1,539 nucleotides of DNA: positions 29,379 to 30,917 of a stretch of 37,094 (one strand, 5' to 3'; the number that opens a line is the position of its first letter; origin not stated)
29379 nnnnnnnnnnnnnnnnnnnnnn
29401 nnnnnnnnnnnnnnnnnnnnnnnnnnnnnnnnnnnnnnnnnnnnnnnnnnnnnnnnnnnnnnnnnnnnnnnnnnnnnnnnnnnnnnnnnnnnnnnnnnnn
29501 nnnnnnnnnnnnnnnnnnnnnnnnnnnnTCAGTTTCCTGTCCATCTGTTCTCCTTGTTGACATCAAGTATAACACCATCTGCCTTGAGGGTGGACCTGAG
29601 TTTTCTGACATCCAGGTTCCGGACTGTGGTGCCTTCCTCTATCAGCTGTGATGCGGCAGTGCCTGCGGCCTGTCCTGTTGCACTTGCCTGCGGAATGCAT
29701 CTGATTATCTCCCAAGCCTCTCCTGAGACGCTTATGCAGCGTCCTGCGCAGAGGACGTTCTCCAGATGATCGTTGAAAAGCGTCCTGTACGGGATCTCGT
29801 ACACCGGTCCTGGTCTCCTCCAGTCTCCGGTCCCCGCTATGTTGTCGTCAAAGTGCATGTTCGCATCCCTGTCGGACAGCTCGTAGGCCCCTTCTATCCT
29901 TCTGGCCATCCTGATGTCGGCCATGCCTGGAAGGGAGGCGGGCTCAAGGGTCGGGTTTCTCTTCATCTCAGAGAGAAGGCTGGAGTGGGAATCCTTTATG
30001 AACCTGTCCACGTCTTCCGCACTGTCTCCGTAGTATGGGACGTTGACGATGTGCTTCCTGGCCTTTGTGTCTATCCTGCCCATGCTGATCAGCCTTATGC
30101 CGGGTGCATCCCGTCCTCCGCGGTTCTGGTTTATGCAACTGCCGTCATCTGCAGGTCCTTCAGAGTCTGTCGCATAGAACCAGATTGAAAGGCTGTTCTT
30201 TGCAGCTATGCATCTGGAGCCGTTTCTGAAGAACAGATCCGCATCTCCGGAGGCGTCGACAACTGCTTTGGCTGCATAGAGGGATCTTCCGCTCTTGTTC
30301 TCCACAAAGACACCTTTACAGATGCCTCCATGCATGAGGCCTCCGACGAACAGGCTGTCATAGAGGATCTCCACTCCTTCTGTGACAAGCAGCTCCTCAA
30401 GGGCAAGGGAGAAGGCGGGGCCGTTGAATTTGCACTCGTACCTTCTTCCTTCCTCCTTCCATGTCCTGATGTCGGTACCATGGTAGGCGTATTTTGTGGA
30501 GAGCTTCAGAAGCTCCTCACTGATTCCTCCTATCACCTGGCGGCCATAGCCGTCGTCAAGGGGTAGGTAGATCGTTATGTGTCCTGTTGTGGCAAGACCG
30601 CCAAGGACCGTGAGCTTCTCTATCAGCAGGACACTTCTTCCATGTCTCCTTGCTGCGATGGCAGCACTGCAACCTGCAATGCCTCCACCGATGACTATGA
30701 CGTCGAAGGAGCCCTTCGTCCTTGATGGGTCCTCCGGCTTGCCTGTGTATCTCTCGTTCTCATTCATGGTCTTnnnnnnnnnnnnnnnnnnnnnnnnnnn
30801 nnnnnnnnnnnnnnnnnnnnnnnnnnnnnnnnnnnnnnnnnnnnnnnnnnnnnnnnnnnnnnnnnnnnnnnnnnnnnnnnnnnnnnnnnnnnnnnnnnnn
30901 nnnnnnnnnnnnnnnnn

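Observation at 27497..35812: Orphan glycyl-radical-enzyme operon wired to sugar isomerase/oxidoreductase genes: candidate undescribed anaerobic carbohydrate pathway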

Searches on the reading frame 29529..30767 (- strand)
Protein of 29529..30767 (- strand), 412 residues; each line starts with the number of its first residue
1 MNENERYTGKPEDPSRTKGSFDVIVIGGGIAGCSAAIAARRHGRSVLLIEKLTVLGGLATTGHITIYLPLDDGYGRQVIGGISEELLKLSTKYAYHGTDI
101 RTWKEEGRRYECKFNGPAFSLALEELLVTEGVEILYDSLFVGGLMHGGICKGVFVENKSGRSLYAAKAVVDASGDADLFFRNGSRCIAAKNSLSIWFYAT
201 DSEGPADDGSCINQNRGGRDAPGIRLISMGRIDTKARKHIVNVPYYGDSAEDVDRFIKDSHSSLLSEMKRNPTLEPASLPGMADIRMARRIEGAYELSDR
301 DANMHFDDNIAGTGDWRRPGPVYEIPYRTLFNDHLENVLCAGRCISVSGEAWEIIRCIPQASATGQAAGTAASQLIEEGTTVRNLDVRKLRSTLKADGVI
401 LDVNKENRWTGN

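Call 3: search_protein_families(library=pfam, proteins=[window:29529-30767:-])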
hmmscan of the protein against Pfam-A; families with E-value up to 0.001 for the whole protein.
window:29529-30767:- (412 aa): 7 families
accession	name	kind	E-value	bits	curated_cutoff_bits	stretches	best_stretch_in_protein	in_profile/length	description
PF12831.13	FAD_oxidored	-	2.8e-59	201.9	27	2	22-186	1-157/416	FAD dependent oxidoreductase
PF00890.30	FAD_binding_2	-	2e-12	47.5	20.4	1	22-59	1-37/414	FAD binding domain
PF01266.30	DAO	-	7e-10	39.4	27.9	1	22-63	1-41/353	FAD dependent oxidoreductase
PF13450.12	NAD_binding_8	-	1.6e-09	38.4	21.9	1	25-64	1-40/68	NAD(P)-binding Rossmann-like domain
PF07992.20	Pyr_redox_2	-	5.2e-07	29.8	26.1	1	21-51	1-32/291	Pyridine nucleotide-disulphide oxidoreductase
PF01134.28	GIDA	-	1.7e-06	27.8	22.1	1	22-52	1-32/391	Glucose inhibited division protein A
PF03486.20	HI0933_like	-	1.3e-05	25.2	50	1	21-56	1-36/244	HI0933-like protein Rossmann domain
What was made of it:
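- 29529..30767 (-): PF12831 FAD-dependent oxidoreductase, an accessory and lineage-restricted member. The true start is possibly 5 codons downstream. PF12831 scores 202 bits (call 3).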

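Call 4: search_protein_families(library=ncbifam, proteins=[window:29529-30767:-])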
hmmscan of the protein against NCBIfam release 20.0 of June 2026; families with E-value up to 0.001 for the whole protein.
window:29529-30767:- (412 aa): 69 families (the best 25 are shown)
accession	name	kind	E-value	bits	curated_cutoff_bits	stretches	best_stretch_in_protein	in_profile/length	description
NF004789.0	PRK06134.1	subfamily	6.1e-11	41.6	747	1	16-71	8-63/581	FAD-dependent oxidoreductase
TIGR02032.1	GG-red-SF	subfamily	1.1e-10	41.7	158.8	1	21-175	1-147/297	geranylgeranyl reductase family protein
NF006130.0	PRK08274.1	equivalog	3.5e-10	39.3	369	1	20-51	5-36/467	FAD-dependent tricarballylate dehydrogenase TcuA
NF009477.0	PRK12843.1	equivalog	1e-09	37.4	758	1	15-70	11-66/578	FAD-dependent oxidoreductase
TIGR01813.1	flavo_cyto_c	subfamily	3e-09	36.1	285.45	1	22-58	1-38/444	flavocytochrome c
NF005064.0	PRK06481.1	equivalog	1.3e-08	34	542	1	12-58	53-99/506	flavocytochrome c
NF005882.1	PRK07843.1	equivalog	2.6e-08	32.8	788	1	21-70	2-51/547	3-oxosteroid 1-dehydrogenase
NF053717.1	VnlPnlRedVprA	equivalog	3e-08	33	600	1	18-105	4-90/481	vinyl phenol reductase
TIGR03467.1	HpnE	equivalog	6.7e-08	32.3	283.05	1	23-61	1-39/430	hydroxysqualene dehydroxylase HpnE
NF009476.0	PRK12839.1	equivalog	9.7e-08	30.6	940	1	17-60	5-48/572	FAD-dependent oxidoreductase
NF049967.1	QhpG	equivalog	1.7e-07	30.5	240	1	23-204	1-166/423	flavin-dependent monooxygenase QhpG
NF041080.1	DGGGPL_reductase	equivalog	2.4e-07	30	580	1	20-179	1-159/447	digeranylgeranylglycerophospholipid reductase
NF005511.0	PRK07121.1-4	equivalog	2.4e-07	29.6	466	1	12-64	12-64/553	FAD-binding protein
TIGR01292.1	TRX_reduct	equivalog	5.9e-07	28.6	343.45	1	22-107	2-86/300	thioredoxin-disulfide reductase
NF009478.0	PRK12844.1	equivalog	6.1e-07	28.1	789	1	19-69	7-57/559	3-ketosteroid-delta-1-dehydrogenase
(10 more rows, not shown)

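Call 21: search_solved_structures(query=window:29529-30767:-, max_evalue=0.001)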
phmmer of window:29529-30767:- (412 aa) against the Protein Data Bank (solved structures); distinct sequences matched with E-value up to 0.001: 33.
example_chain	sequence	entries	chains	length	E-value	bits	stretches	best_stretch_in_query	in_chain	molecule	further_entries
3cty_A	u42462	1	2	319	4.9e-07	32.3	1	18-96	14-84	Thioredoxin reductase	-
1jrz_A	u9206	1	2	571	5.1e-06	28.9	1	19-60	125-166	FLAVOCYTOCHROME C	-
2b7s_A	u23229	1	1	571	5.2e-06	28.9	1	19-60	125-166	Fumarate reductase flavoprotein subunit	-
1jry_A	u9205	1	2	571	5.2e-06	28.9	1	19-60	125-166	FLAVOCYTOCHROME C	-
1kss_A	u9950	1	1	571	5.3e-06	28.9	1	19-60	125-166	flavocytochrome c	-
1ksu_A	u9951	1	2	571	5.3e-06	28.9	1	19-60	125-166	flavocytochrome c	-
1jrx_A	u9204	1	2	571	5.3e-06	28.9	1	19-60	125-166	FLAVOCYTOCHROME C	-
1p2e_A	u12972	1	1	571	5.4e-06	28.8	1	19-60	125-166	flavocytochrome c3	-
1p2h_A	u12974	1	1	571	5.4e-06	28.8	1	19-60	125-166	flavocytochrome c3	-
1qjd_A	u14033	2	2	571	5.4e-06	28.8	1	19-60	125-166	FLAVOCYTOCHROME C3 | Fumarate reductase flavoprotein subunit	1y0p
2b7r_A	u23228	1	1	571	5.4e-06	28.8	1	19-60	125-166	Fumarate reductase flavoprotein subunit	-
1q9i_A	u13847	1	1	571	5.5e-06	28.8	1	19-60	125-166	flavocytochrome c3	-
1lj1_A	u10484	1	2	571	6.6e-06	28.5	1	19-60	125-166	flavocytochrome c3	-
1m64_A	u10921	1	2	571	6.6e-06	28.5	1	19-60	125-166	flavocytochrome c3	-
1e39_A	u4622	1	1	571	7.9e-06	28.3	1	19-60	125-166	FUMARATE REDUCTASE FLAVOPROTEIN SUBUNIT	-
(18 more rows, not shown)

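Call 82: find_homologous_proteins(query=window:29529-30767:-, max_evalue=1e-20)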
Query window:29529-30767:- (412 aa): 6003 proteins with E <= 1e-20 among 8000 candidates; the best 120 are listed.
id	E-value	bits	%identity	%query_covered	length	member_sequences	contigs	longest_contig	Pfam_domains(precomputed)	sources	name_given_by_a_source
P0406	3.5e-273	924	100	99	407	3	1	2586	PF01266.31,PF13450.13,PF00890.31,PF07992.21,PF03486.21,PF01134.29,PF12831.14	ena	-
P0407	5.3e-232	788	84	99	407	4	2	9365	PF01266.31,PF13450.13,PF00890.31,PF07992.21,PF01134.29,PF12831.14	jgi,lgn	jgi:hypothetical protein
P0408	6.2e-209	712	79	99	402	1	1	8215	PF01266.31,PF13450.13,PF00890.31,PF07992.21,PF01134.29,PF12831.14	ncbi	-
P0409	3.9e-193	660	73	98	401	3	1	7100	PF01266.31,PF13450.13,PF00890.31,PF07992.21,PF01134.29,PF12831.14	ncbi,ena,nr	ncbi:MAG: FAD-dependent oxidoreductase [Spirochaetales bacterium]|nr:FAD-dependent oxidoreductase [S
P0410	2.3e-190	651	72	98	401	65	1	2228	PF01266.31,PF13450.13,PF00890.31,PF07992.21,PF01134.29,PF12831.14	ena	-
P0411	3.4e-190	650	70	99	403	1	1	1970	PF01266.31,PF13450.13,PF00890.31,PF07992.21,PF01134.29,PF12831.14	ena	-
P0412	5.5e-189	646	71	99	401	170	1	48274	PF01266.31,PF13450.13,PF00890.31,PF07992.21,PF01134.29,PF12831.14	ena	-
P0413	1.6e-170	586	68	92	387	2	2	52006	PF01266.31,PF13450.13,PF00890.31,PF07992.21,PF01134.29,PF12831.14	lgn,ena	-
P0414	1.6e-170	586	67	94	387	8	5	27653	PF01266.31,PF13450.13,PF00890.31,PF07992.21,PF01134.29,PF12831.14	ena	-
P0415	2.1e-170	585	66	94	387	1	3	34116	PF01266.31,PF13450.13,PF00890.31,PF07992.21,PF01134.29,PF12831.14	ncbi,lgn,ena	-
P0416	4.1e-170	584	67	94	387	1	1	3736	PF01266.31,PF13450.13,PF00890.31,PF07992.21,PF01134.29,PF12831.14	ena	-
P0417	7.9e-170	583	66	94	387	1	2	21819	PF01266.31,PF13450.13,PF00890.31,PF07992.21,PF01134.29,PF12831.14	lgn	-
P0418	1.7e-169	582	66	94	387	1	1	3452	PF01266.31,PF13450.13,PF00890.31,PF07992.21,PF01134.29,PF12831.14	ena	-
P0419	3.3e-169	581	67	94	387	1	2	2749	PF01266.31,PF13450.13,PF00890.31,PF07992.21,PF01134.29,PF12831.14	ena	-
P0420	6.0e-169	580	66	94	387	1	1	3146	PF01266.31,PF13450.13,PF00890.31,PF07992.21,PF01134.29,PF12831.14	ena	-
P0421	8.4e-169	580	66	94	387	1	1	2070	PF01266.31,PF13450.13,PF00890.31,PF07992.21,PF01134.29,PF12831.14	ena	-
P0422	9.8e-169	580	66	95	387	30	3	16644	PF01266.31,PF13450.13,PF00890.31,PF07992.21,PF01134.29,PF12831.14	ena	-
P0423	1.0e-168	580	67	93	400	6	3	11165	PF01266.31,PF13450.13,PF00890.31,PF07992.21,PF01134.29,PF12831.14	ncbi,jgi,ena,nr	ncbi:MAG: FAD-dependent oxidoreductase [Sphaerochaetaceae bacterium]|jgi:hypothetical protein|nr:FAD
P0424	1.6e-168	579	64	96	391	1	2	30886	PF01266.31,PF13450.13,PF00890.31,PF07992.21,PF01134.29,PF12831.14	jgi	jgi:hypothetical protein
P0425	3.0e-168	578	66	94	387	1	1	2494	PF01266.31,PF13450.13,PF00890.31,PF07992.21,PF01134.29,PF12831.14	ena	-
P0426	3.1e-168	578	66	94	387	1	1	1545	PF01266.31,PF13450.13,PF00890.31,PF07992.21,PF01134.29,PF12831.14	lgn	-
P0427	4.4e-168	578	64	98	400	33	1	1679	PF01266.31,PF13450.13,PF00890.31,PF07992.21,PF01134.29,PF12831.14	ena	-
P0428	4.9e-168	577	66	94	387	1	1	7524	PF01266.31,PF13450.13,PF00890.31,PF07992.21,PF01134.29,PF12831.14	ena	-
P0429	5.7e-168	577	66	94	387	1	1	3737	PF01266.31,PF13450.13,PF00890.31,PF07992.21,PF01134.29,PF12831.14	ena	-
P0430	6.2e-168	577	66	94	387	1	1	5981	PF01266.31,PF13450.13,PF00890.31,PF07992.21,PF01134.29,PF12831.14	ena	-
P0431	1.5e-167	576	65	94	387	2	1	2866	PF01266.31,PF13450.13,PF00890.31,PF07992.21,PF01134.29,PF12831.14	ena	-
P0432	1.9e-167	576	66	94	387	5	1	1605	PF01266.31,PF13450.13,PF00890.31,PF07992.21,PF01134.29,PF12831.14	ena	-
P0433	5.8e-167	574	66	93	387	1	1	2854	PF01266.31,PF13450.13,PF00890.31,PF07992.21,PF01134.29,PF12831.14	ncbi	-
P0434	6.6e-167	574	65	94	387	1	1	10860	PF01266.31,PF13450.13,PF00890.31,PF07992.21,PF01134.29,PF12831.14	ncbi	-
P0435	9.1e-167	573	66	94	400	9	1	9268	PF01266.31,PF13450.13,PF00890.31,PF07992.21,PF01134.29,PF12831.14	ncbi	-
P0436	1.1e-166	573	65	91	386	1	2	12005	PF01266.31,PF13450.13,PF00890.31,PF07992.21,PF01134.29,PF12831.14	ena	-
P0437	1.5e-166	573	65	91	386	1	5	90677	PF01266.31,PF13450.13,PF00890.31,PF07992.21,PF01134.29,PF12831.14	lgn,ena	-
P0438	3.0e-166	572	65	91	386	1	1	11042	PF01266.31,PF13450.13,PF00890.31,PF07992.21,PF01134.29,PF12831.14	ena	-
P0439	3.1e-166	572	65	91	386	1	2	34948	PF01266.31,PF13450.13,PF00890.31,PF07992.21,PF01134.29,PF12831.14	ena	-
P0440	3.7e-166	571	65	91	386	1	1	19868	PF01266.31,PF13450.13,PF00890.31,PF07992.21,PF01134.29,PF12831.14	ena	-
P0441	8.1e-166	570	65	91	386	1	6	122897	PF01266.31,PF13450.13,PF00890.31,PF07992.21,PF01134.29,PF12831.14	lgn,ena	-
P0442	1.6e-165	569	64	95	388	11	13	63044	PF01266.31,PF13450.13,PF00890.31,PF07992.21,PF01134.29,PF01494.26,PF12831.14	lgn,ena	-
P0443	1.7e-165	569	65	91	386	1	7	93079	PF01266.31,PF13450.13,PF00890.31,PF07992.21,PF01134.29,PF12831.14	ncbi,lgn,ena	-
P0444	1.7e-165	569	65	91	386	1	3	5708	PF01266.31,PF13450.13,PF00890.31,PF07992.21,PF01134.29,PF12831.14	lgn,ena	-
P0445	1.7e-165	569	64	98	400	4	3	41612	PF01266.31,PF13450.13,PF00890.31,PF07992.21,PF01134.29,PF12831.14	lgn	-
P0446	1.8e-165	569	65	91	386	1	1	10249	PF01266.31,PF13450.13,PF00890.31,PF07992.21,PF01134.29,PF12831.14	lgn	-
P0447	2.4e-165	569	65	91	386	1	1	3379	PF01266.31,PF13450.13,PF00890.31,PF07992.21,PF01134.29,PF12831.14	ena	-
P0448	2.4e-165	569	62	98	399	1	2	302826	PF01266.31,PF13450.13,PF00890.31,PF07992.21,PF12831.14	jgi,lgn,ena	-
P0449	2.4e-165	569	65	91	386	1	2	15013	PF01266.31,PF13450.13,PF00890.31,PF07992.21,PF01134.29,PF12831.14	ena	-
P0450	2.8e-165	568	65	91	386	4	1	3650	PF01266.31,PF13450.13,PF00890.31,PF07992.21,PF01134.29,PF12831.14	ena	-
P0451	4.6e-165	568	65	91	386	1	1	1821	PF01266.31,PF13450.13,PF00890.31,PF07992.21,PF01134.29,PF12831.14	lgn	-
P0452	8.0e-165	567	65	91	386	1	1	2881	PF01266.31,PF13450.13,PF00890.31,PF07992.21,PF01134.29,PF12831.14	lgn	-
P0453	2.9e-163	562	66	93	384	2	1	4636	PF01266.31,PF13450.13,PF00890.31,PF07992.21,PF03486.21,PF01134.29,PF12831.14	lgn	-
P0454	3.7e-162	558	63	94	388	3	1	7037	PF01266.31,PF13450.13,PF00890.31,PF07992.21,PF01134.29,PF12831.14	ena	-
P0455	9.1e-162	557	64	94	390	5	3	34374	PF01266.31,PF13450.13,PF00890.31,PF07992.21,PF03486.21,PF01134.29,PF12831.14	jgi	jgi:hypothetical protein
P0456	1.5e-161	556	66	93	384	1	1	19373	PF01266.31,PF13450.13,PF00890.31,PF07992.21,PF01134.29,PF12831.14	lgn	-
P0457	1.6e-161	556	65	93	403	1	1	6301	PF01266.31,PF13450.13,PF00890.31,PF07992.21,PF01134.29,PF12831.14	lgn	-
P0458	1.9e-161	556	64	95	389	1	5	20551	PF01266.31,PF13450.13,PF00890.31,PF07992.21,PF01134.29,PF12831.14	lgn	-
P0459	2.1e-160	552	63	91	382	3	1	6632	PF01266.31,PF13450.13,PF00890.31,PF07992.21,PF03486.21,PF05834.19,PF01134.29,PF12831.14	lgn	-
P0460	4.5e-159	548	65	94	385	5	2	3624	PF01266.31,PF13450.13,PF00890.31,PF07992.21,PF01134.29,PF12831.14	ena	-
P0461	9.3e-159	547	62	94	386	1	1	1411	PF01266.31,PF13450.13,PF00890.31,PF07992.21,PF01134.29,PF12831.14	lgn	-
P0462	2.2e-158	546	64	94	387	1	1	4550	PF01266.31,PF13450.13,PF00890.31,PF07992.21,PF01134.29,PF12831.14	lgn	-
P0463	1.0e-157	543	63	91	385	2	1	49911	PF01266.31,PF13450.13,PF00890.31,PF07992.21,PF03486.21,PF01134.29,PF01494.26,PF12831.14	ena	-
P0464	1.3e-157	543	63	94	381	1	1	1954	PF01266.31,PF13450.13,PF00890.31,PF07992.21,PF00070.34,PF01134.29,PF12831.14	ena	-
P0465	2.8e-157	542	61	90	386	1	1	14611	PF01266.31,PF13450.13,PF00890.31,PF07992.21,PF01134.29,PF12831.14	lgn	-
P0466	2.5e-156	539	62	94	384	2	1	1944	PF01266.31,PF13450.13,PF00890.31,PF07992.21,PF01134.29,PF12831.14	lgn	-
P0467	8.5e-154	531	60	94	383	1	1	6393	PF01266.31,PF13450.13,PF00890.31,PF07992.21,PF12831.14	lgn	-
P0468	3.0e-153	529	62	94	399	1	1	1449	PF01266.31,PF13450.13,PF00890.31,PF07992.21,PF01134.29,PF12831.14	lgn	-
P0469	3.1e-153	529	60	89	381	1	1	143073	PF01266.31,PF13450.13,PF00890.31,PF07992.21,PF01134.29,PF12831.14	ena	-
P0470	1.6e-151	523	59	98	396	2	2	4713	PF01266.31,PF13450.13,PF00890.31,PF12831.14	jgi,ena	jgi:hypothetical protein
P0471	9.0e-151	521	58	99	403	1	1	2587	PF01266.31,PF13450.13,PF00890.31,PF07992.21,PF01134.29,PF12831.14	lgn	-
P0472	1.2e-149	517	59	95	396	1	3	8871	PF01266.31,PF13450.13,PF00890.31,PF07992.21,PF01134.29,PF12831.14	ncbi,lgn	-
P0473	2.2e-146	506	60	94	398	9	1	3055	PF01266.31,PF13450.13,PF00890.31,PF07992.21,PF03486.21,PF01134.29,PF12831.14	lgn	-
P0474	9.0e-146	504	60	94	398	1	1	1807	PF01266.31,PF13450.13,PF00890.31,PF07992.21,PF03486.21,PF01134.29,PF12831.14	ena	-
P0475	9.0e-146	504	58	96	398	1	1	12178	PF01266.31,PF13450.13,PF00890.31,PF07992.21,PF03486.21,PF01134.29,PF12831.14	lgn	-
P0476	4.5e-145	502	61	92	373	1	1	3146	PF01266.31,PF13450.13,PF00890.31,PF07992.21,PF01134.29,PF12831.14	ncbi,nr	ncbi:MAG: FAD-dependent oxidoreductase, partial [Spirochaetales bacterium]|nr:FAD-dependent oxidored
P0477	6.0e-145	501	59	96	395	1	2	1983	PF01266.31,PF13450.13,PF00890.31,PF07992.21,PF01134.29,PF12831.14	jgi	-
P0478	3.8e-144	499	58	98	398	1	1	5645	PF01266.31,PF13450.13,PF00890.31,PF07992.21,PF01134.29,PF12831.14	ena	-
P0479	5.3e-144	498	59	94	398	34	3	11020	PF01266.31,PF13450.13,PF00890.31,PF07992.21,PF01134.29,PF12831.14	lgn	-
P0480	1.3e-143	497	59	94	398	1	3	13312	PF01266.31,PF13450.13,PF00890.31,PF07992.21,PF01134.29,PF12831.14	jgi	-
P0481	1.5e-143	497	58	98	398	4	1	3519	PF01266.31,PF13450.13,PF00890.31,PF07992.21,PF01134.29,PF12831.14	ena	-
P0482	5.0e-143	495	57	98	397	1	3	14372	PF01946.24,PF01266.31,PF00890.31,PF07992.21,PF03486.21,PF01134.29,PF12831.14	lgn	-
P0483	5.3e-143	495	58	94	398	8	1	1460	PF01266.31,PF13450.13,PF00890.31,PF01134.29,PF12831.14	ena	-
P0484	1.7e-142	493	59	94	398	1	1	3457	PF01266.31,PF13450.13,PF00890.31,PF07992.21,PF01134.29,PF12831.14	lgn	-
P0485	2.0e-142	493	58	94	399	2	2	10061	PF01266.31,PF13450.13,PF00890.31,PF07992.21,PF01134.29,PF12831.14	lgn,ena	-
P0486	2.7e-142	493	59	94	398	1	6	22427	PF01266.31,PF13450.13,PF00890.31,PF07992.21,PF01134.29,PF12831.14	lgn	-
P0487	4.1e-142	492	59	94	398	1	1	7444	PF01266.31,PF13450.13,PF00890.31,PF07992.21,PF01134.29,PF12831.14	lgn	-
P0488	5.3e-142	492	59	94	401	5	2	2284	PF01266.31,PF13450.13,PF00890.31,PF07992.21,PF03486.21,PF01134.29,PF12831.14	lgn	-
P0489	1.1e-141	491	59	94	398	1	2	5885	PF01266.31,PF13450.13,PF00890.31,PF07992.21,PF01134.29,PF12831.14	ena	-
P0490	5.4e-141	488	59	94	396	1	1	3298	PF01266.31,PF13450.13,PF00890.31,PF07992.21,PF01134.29,PF12831.14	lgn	-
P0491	3.2e-140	486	58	94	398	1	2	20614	PF01266.31,PF13450.13,PF00890.31,PF07992.21,PF01134.29,PF12831.14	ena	-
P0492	1.3e-139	484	58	94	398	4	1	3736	PF01266.31,PF13450.13,PF00890.31,PF07992.21,PF01134.29,PF12831.14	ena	-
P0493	2.3e-139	483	58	94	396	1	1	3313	PF01266.31,PF13450.13,PF00890.31,PF07992.21,PF01134.29,PF12831.14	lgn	-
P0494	4.4e-139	482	56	97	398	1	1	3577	PF01266.31,PF13450.13,PF00890.31,PF07992.21,PF01134.29,PF12831.14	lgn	-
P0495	8.7e-139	481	55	89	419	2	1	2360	PF01266.31,PF13450.13,PF00890.31,PF07992.21,PF01134.29,PF12831.14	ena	-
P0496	2.4e-138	480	55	88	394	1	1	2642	PF01266.31,PF13450.13,PF00890.31,PF07992.21,PF03486.21,PF01134.29,PF12831.14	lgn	-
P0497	1.2e-136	474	56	94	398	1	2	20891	PF01266.31,PF13450.13,PF00890.31,PF07992.21,PF01134.29,PF12831.14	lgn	-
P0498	2.1e-136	473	55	95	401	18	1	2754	PF01266.31,PF13450.13,PF00890.31,PF07992.21,PF01134.29,PF12831.14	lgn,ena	-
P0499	3.3e-135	469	57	94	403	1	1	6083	PF01266.31,PF13450.13,PF00890.31,PF07992.21,PF01134.29,PF12831.14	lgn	-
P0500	3.6e-135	469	54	87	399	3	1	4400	PF01266.31,PF13450.13,PF00890.31,PF07992.21,PF01134.29,PF12831.14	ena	-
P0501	3.9e-135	469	54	94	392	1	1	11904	PF01266.31,PF13450.13,PF00890.31,PF03486.21,PF01134.29,PF12831.14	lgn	-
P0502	6.6e-135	468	55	95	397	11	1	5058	PF01266.31,PF13450.13,PF00890.31,PF07992.21,PF01134.29,PF12831.14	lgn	-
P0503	1.1e-134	468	55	94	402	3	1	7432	PF01266.31,PF13450.13,PF00890.31,PF07992.21,PF03486.21,PF01134.29,PF12831.14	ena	-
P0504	3.0e-134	466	54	88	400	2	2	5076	PF01266.31,PF13450.13,PF00890.31,PF07992.21,PF03486.21,PF01134.29,PF12831.14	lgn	-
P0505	1.1e-133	464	54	88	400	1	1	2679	PF01266.31,PF13450.13,PF00890.31,PF07992.21,PF03486.21,PF01134.29,PF12831.14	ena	-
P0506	4.2e-133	462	54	88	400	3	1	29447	PF01266.31,PF13450.13,PF00890.31,PF07992.21,PF01134.29,PF12831.14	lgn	-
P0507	4.5e-133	462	54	88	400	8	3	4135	PF01266.31,PF13450.13,PF00890.31,PF07992.21,PF01134.29,PF12831.14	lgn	-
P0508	6.5e-133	462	54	90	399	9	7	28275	PF01266.31,PF13450.13,PF00890.31,PF07992.21,PF01134.29,PF12831.14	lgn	-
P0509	6.8e-133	462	58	94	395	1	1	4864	PF01266.31,PF13450.13,PF00890.31,PF01134.29,PF12831.14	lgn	-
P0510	1.7e-132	460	54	88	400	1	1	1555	PF01266.31,PF13450.13,PF00890.31,PF07992.21,PF03486.21,PF01134.29,PF12831.14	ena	-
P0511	2.1e-132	460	56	94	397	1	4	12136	PF01266.31,PF13450.13,PF00890.31,PF07992.21,PF12831.14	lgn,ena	-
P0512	3.3e-132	459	55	89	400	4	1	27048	PF01266.31,PF13450.13,PF00890.31,PF07992.21,PF03486.21,PF01134.29,PF12831.14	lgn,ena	-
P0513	3.4e-132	459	54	93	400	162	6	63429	PF01266.31,PF13450.13,PF00890.31,PF07992.21,PF01134.29,PF12831.14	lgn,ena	-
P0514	4.0e-132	459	55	98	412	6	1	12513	PF01266.31,PF13450.13,PF00890.31,PF07992.21,PF00070.34,PF03486.21,PF01134.29,PF12831.14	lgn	-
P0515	4.8e-132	459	53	88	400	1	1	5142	PF01266.31,PF13450.13,PF00890.31,PF07992.21,PF03486.21,PF01134.29,PF12831.14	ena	-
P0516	8.6e-132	458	53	88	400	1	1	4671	PF01266.31,PF13450.13,PF00890.31,PF07992.21,PF01134.29,PF12831.14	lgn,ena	-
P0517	1.1e-131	458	54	89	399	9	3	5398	PF01266.31,PF13450.13,PF00890.31,PF07992.21,PF01134.29,PF12831.14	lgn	-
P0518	1.3e-131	458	53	99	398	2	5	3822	PF01266.31,PF13450.13,PF00890.31,PF07992.21,PF03486.21,PF01134.29,PF12831.14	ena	-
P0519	1.3e-130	454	53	88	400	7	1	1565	PF01266.31,PF13450.13,PF00890.31,PF07992.21,PF01134.29,PF12831.14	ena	-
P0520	1.9e-130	454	53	89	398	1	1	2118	PF01266.31,PF13450.13,PF00890.31,PF07992.21,PF03486.21,PF01134.29,PF12831.14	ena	-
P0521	2.2e-129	450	54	89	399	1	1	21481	PF01266.31,PF13450.13,PF00890.31,PF01134.29,PF12831.14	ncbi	-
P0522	9.5e-128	445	53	89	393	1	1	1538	PF01266.31,PF13450.13,PF00890.31,PF07992.21,PF01134.29,PF12831.14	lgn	-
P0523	1.5e-121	424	53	96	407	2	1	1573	PF01266.31,PF13450.13,PF00890.31,PF07992.21,PF01134.29,PF12831.14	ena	-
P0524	3.3e-121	423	55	89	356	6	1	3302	PF01266.31,PF13450.13,PF00890.31,PF07992.21,PF03486.21,PF01134.29,PF12831.14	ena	-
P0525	2.7e-119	417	54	84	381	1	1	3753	PF01266.31,PF13450.13,PF00890.31,PF07992.21,PF01134.29,PF12831.14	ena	-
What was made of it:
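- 29529..30767 (-): A 100%-identical database protein is 407 aa long (call 82).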
